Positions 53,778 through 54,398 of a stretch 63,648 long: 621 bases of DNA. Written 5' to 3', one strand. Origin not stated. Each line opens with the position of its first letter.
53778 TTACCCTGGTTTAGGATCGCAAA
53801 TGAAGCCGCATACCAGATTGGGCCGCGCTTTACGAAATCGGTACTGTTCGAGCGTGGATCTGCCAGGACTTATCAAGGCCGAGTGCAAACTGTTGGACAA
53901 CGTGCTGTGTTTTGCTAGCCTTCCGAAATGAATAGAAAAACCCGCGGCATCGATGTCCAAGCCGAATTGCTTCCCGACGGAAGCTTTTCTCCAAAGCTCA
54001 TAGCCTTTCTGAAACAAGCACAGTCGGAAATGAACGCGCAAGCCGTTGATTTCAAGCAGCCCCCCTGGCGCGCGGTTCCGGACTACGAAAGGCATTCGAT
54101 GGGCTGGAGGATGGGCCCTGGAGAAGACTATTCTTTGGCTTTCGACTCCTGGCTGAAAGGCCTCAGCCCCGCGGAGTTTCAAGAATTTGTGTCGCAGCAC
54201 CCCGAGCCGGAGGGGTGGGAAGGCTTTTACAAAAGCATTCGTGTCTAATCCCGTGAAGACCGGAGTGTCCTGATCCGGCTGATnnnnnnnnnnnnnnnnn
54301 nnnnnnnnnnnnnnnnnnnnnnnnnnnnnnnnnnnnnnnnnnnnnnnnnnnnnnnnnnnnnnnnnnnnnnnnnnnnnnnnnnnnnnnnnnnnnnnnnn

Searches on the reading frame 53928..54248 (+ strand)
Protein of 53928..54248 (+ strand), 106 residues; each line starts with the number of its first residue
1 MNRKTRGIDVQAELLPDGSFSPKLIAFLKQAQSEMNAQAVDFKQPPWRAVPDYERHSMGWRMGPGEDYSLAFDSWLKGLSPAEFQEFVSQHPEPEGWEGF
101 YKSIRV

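Call 6: search_protein_families(library=padloc, proteins=[window:53928-54248:+], max_evalue=0.1)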
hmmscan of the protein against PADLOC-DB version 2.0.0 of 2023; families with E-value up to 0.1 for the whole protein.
window:53928-54248:+ (106 aa): 0 families

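Call 7: search_protein_families(library=ncbifam, proteins=[window:53928-54248:+], max_evalue=0.1)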
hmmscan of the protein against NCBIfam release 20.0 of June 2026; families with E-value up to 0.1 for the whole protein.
window:53928-54248:+ (106 aa): 0 families

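Call 12: search_protein_families(library=pfam, proteins=[window:53928-54248:+], max_evalue=10)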
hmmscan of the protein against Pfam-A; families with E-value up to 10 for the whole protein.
window:53928-54248:+ (106 aa): 0 families

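Call 63: find_encoding_contigs(protein=window:53928-54248:+, flank=5000, max_places=5)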
Protein window:53928-54248:+ (106 aa): 3 contigs read that carry it; 1 place shown.
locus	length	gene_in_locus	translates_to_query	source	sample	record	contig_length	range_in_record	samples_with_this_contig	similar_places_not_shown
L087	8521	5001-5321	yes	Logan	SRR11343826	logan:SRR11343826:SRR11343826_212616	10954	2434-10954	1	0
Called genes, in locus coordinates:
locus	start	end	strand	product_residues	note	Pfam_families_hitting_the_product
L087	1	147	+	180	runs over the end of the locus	-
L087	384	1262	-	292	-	PF03279:Lip_A_acyltrans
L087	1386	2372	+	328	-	PF03547:Mem_trans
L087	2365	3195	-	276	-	PF02310:B12-binding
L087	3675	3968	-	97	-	-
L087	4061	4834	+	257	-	PF14300:DMP19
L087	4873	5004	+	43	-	-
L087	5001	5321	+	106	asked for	-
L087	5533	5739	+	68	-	-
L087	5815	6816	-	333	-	PF00009:GTP_EFTU, PF03143:GTP_EFTU_D3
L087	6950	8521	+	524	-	?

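Call 91: search_protein_families(library=phrogs, proteins=[window:53928-54248:+], max_evalue=0.1)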
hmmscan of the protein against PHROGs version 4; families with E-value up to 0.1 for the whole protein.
window:53928-54248:+ (106 aa): 0 families
